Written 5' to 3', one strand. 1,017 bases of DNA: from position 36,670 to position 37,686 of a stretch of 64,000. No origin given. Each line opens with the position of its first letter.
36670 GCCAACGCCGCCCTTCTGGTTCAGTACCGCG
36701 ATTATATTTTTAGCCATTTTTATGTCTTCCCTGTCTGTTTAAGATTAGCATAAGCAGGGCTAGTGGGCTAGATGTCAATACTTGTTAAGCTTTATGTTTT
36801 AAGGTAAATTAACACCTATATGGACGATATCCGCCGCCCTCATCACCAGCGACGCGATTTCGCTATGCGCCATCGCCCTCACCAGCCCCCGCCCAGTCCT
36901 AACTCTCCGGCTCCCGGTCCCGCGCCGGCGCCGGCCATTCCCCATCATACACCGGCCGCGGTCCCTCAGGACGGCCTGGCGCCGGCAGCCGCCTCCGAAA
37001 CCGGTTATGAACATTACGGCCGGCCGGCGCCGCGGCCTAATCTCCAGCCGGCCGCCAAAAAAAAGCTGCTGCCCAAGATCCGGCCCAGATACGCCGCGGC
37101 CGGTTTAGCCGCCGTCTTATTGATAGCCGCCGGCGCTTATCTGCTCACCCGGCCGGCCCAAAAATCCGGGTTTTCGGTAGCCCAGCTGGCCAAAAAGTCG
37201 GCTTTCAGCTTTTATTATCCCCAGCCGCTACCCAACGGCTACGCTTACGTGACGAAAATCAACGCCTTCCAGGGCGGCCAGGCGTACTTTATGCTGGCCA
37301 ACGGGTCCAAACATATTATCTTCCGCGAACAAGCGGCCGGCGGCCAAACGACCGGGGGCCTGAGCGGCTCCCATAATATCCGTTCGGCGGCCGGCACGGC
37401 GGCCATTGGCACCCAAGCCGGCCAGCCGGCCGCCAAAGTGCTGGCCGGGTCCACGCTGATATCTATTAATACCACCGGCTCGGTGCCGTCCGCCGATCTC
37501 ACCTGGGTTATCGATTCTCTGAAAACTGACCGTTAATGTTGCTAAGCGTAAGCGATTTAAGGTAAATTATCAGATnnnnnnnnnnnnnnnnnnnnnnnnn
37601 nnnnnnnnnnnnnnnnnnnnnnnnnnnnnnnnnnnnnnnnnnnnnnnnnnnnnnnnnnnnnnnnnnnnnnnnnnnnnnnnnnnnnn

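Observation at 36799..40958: Three paralogous Arg/Pro-rich single-pass membrane proteins bracket a glycine-rich surface protein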

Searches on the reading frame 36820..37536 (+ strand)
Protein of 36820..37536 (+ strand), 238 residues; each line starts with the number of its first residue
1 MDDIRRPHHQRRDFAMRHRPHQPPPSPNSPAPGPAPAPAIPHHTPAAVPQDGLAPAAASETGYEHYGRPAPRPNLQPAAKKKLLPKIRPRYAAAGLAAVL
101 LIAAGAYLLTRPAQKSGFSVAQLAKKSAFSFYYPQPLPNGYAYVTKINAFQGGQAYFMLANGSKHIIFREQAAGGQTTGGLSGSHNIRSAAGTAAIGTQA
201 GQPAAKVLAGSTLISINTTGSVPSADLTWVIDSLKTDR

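Call 4: search_protein_families(library=pfam, proteins=[window:36820-37536:+], max_evalue=1)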
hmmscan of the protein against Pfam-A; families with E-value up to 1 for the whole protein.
window:36820-37536:+ (238 aa): 0 families

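Call 13: search_protein_families(library=ncbifam, proteins=[window:36820-37536:+], max_evalue=1)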
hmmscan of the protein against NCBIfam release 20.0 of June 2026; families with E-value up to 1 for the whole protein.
window:36820-37536:+ (238 aa): 0 families

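Call 15: find_homologous_proteins(query=A1, max_evalue=0.001)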
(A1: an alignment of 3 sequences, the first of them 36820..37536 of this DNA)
Query A1 (3 sequences) (238 aa, profile of the alignment): 67 proteins with E <= 0.001 among 8000 candidates.
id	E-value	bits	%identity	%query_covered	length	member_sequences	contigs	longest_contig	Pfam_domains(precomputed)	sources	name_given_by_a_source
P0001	1.1e-106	374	22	48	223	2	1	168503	-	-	-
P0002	2.3e-91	324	100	100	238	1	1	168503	-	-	-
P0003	2.3e-86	307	-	-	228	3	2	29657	-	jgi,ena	-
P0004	1.2e-78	282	28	50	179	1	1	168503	-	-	-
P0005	1.7e-77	278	87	100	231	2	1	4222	-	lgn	-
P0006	2.6e-75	271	79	100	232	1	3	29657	-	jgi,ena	-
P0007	1.8e-69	252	23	99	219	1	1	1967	-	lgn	-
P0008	9.4e-66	240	72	100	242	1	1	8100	-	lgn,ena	-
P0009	3.5e-61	225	67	100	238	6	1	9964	-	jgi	jgi:hypothetical protein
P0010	1.4e-59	220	70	100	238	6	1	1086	-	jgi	jgi:hypothetical protein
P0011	3.9e-59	218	65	100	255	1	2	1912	-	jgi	jgi:hypothetical protein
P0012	4.6e-57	212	66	100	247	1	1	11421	-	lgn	-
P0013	5.4e-56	208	52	100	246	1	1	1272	-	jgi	jgi:hypothetical protein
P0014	1.3e-54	204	61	100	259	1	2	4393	-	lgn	-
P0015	2.7e-53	199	68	94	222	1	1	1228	-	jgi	-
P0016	1.6e-51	193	50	100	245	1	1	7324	-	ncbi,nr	ncbi:hypothetical protein KW792_01240 [Candidatus Saccharibacteria bacterium]|nr:hypothetical protei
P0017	7.7e-48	181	52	100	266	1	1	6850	-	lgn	-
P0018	2.4e-44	170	26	47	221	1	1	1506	-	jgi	jgi:hypothetical protein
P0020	6.7e-43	165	28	64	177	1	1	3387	-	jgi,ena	-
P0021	2.5e-42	163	42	100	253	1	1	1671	-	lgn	-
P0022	3.3e-42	163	28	49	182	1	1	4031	-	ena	-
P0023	3.4e-42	163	32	34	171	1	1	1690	-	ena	-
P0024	1.5e-41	161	46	99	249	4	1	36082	-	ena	-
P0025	2.0e-41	160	36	18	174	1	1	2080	-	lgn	-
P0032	3.8e-40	156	41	100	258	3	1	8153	-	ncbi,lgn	-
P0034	1.2e-39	155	25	43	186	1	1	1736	-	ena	-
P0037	1.2e-38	151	44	99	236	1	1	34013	-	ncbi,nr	ncbi:hypothetical protein KW801_01425 [Candidatus Saccharibacteria bacterium]|nr:hypothetical protei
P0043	4.2e-37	146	47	99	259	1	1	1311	-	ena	-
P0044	4.3e-37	146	26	61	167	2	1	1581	-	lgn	-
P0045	4.3e-37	146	31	32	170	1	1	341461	-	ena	-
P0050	7.6e-36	142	42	99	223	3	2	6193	-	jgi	jgi:hypothetical protein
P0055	7.9e-35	139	38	99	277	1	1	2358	-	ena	-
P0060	1.6e-31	128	24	47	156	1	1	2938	-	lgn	-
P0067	1.3e-22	99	27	46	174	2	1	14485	-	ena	-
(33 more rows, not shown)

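Call 38: find_encoding_contigs(protein=P0003, flank=10000, max_places=3)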
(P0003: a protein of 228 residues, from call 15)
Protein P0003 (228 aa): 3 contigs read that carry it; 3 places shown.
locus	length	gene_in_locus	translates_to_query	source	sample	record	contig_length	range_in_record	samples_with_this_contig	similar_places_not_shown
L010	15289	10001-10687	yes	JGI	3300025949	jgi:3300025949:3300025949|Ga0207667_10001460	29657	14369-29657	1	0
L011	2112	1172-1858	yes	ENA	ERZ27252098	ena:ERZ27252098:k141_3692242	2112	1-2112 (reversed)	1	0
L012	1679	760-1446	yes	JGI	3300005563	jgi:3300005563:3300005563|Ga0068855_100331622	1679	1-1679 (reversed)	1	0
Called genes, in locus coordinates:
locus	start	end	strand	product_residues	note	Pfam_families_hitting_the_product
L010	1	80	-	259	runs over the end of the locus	PF00318:Ribosomal_S2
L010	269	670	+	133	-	PF01197:Ribosomal_L31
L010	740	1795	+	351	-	PF03462:PCRF, PF00472:RF-1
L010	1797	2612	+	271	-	PF17827:PrmC_N, PF05175:MTS, PF13649:Methyltransf_25 (faint)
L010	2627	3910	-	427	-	PF00089:Trypsin, PF13365:Trypsin_2, PF13180:PDZ_2, PF00595:PDZ (weak), PF17820:PDZ_6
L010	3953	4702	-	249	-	-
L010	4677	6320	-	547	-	PF03816:LytR_cpsA_psr, PF13399:LytR_C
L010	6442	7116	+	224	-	PF10502:Peptidase_S26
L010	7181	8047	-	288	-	PF02195:ParB_N, PF17762:HTH_ParB, PF23552:ParB_C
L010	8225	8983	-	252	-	PF00142:Fer4_NifH, PF01656:CbiA, PF02374:ArsA_ATPase, PF06564:CBP_BcsQ, PF09140:MipZ, PF10609:ParA, PF13614:AAA_31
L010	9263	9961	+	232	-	-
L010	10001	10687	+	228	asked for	-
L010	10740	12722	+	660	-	PF21722:Gly_rich_2 (weak)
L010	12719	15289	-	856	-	?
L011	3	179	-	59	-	?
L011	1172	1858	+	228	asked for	-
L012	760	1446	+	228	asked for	-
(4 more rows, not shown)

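Call 45: find_encoding_contigs(protein=P0024, flank=10000, max_places=2)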
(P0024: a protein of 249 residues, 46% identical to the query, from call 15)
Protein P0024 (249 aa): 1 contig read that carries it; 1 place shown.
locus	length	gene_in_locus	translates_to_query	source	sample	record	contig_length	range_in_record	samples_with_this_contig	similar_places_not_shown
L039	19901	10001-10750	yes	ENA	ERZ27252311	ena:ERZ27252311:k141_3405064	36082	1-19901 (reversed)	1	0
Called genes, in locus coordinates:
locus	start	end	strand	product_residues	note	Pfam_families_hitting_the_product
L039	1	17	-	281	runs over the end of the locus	PF00318:Ribosomal_S2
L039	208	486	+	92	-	-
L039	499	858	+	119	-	-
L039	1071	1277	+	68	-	-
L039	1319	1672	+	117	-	PF01197:Ribosomal_L31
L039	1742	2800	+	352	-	PF03462:PCRF, PF00472:RF-1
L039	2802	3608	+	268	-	PF17827:PrmC_N, PF05175:MTS, PF08242:Methyltransf_12 (faint), PF13649:Methyltransf_25 (weak), PF13847:Methyltransf_31 (weak)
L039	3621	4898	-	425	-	PF00089:Trypsin, PF13365:Trypsin_2, PF00595:PDZ (faint), PF13180:PDZ_2, PF17820:PDZ_6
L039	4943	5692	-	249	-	-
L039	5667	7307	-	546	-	PF03816:LytR_cpsA_psr, PF13399:LytR_C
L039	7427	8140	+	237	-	PF10502:Peptidase_S26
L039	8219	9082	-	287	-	PF02195:ParB_N, PF17762:HTH_ParB, PF23552:ParB_C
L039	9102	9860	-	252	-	PF00142:Fer4_NifH (weak), PF01656:CbiA, PF02374:ArsA_ATPase (weak), PF06564:CBP_BcsQ, PF09140:MipZ, PF10609:ParA, PF13614:AAA_31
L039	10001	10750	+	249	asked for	-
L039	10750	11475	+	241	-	-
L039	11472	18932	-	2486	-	-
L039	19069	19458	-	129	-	PF00829:Ribosomal_L21p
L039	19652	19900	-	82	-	?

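Call 46: find_encoding_contigs(protein=P0037, flank=10000, max_places=2)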
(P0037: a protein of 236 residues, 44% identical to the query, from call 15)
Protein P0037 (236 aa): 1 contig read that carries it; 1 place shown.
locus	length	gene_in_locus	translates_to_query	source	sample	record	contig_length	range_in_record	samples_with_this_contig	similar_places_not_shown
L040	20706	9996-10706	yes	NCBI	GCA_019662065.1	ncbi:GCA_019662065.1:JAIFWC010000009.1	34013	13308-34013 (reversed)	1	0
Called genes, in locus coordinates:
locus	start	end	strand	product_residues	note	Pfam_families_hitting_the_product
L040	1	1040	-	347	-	PF16841:CBM60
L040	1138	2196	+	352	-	PF03462:PCRF, PF00472:RF-1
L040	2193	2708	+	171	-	PF13238:AAA_18, PF13521:AAA_28 (faint)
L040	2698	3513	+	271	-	PF17827:PrmC_N, PF05175:MTS, PF06325:PrmA (weak), PF13649:Methyltransf_25 (weak)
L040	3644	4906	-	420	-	PF00089:Trypsin, PF13365:Trypsin_2, PF13180:PDZ_2, PF17820:PDZ_6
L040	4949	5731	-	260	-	-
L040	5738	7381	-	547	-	PF03816:LytR_cpsA_psr, PF13399:LytR_C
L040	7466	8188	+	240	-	PF10502:Peptidase_S26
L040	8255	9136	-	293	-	PF02195:ParB_N, PF17762:HTH_ParB, PF23552:ParB_C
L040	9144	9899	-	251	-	PF00142:Fer4_NifH (weak), PF01656:CbiA, PF02374:ArsA_ATPase (weak), PF06564:CBP_BcsQ, PF09140:MipZ, PF10609:ParA, PF13614:AAA_31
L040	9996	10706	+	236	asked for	-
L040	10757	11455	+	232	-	-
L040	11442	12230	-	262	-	PF09972:DUF2207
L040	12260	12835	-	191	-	-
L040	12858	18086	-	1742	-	-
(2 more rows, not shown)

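Call 47: find_encoding_contigs(protein=P0012, flank=10000, max_places=2)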
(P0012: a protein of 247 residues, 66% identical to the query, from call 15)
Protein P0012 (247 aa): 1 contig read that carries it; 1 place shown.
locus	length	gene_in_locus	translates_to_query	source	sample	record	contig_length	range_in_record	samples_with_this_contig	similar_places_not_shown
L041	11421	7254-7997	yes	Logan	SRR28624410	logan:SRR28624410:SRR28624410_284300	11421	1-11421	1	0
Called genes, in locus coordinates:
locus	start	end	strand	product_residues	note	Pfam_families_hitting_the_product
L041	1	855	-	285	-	?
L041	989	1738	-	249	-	-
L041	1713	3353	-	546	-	PF03816:LytR_cpsA_psr, PF13399:LytR_C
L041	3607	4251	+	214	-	PF10502:Peptidase_S26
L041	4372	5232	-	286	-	PF02195:ParB_N, PF17762:HTH_ParB, PF23552:ParB_C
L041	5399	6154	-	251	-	PF00142:Fer4_NifH, PF01656:CbiA, PF02374:ArsA_ATPase, PF06564:CBP_BcsQ, PF09140:MipZ, PF10609:ParA, PF13614:AAA_31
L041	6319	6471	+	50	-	-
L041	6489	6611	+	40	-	-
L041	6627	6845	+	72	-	-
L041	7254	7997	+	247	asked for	-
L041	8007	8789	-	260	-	-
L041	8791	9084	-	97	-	-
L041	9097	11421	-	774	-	?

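Call 67: search_protein_families(library=pfam, proteins=[P0009, P0012, P0016, P0021, P0024, P0032, P0037, P0043, P0050, P0055], max_evalue=1)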
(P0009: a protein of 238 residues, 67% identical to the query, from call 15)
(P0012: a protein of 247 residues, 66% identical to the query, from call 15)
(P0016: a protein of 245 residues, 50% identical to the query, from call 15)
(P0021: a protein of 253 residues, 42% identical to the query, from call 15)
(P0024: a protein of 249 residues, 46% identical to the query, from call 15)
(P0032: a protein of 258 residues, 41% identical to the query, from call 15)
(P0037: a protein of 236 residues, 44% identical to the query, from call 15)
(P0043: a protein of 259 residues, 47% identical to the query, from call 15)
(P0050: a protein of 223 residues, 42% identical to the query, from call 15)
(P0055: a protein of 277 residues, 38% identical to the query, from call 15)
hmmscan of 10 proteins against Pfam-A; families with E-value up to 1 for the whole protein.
P0009 (238 aa): 0 families

P0012 (247 aa): 1 family
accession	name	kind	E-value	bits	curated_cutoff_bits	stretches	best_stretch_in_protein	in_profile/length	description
PF05927.16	Penaeidin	-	0.27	12.4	25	0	74-90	25-39/73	Penaeidin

P0016 (245 aa): 0 families

P0021 (253 aa): 0 families

P0024 (249 aa): 0 families

P0032 (258 aa): 0 families

P0037 (236 aa): 0 families

P0043 (259 aa): 2 families
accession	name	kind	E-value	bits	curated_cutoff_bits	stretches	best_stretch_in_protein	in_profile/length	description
PF19770.4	DUF6256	-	0.081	13.5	25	1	90-136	22-68/109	Family of unknown function (DUF6256)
PF25296.1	Decapeptide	-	0.16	12.3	45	1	108-143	34-68/74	Decapeptide repeat region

P0050 (223 aa): 0 families

P0055 (277 aa): 0 families
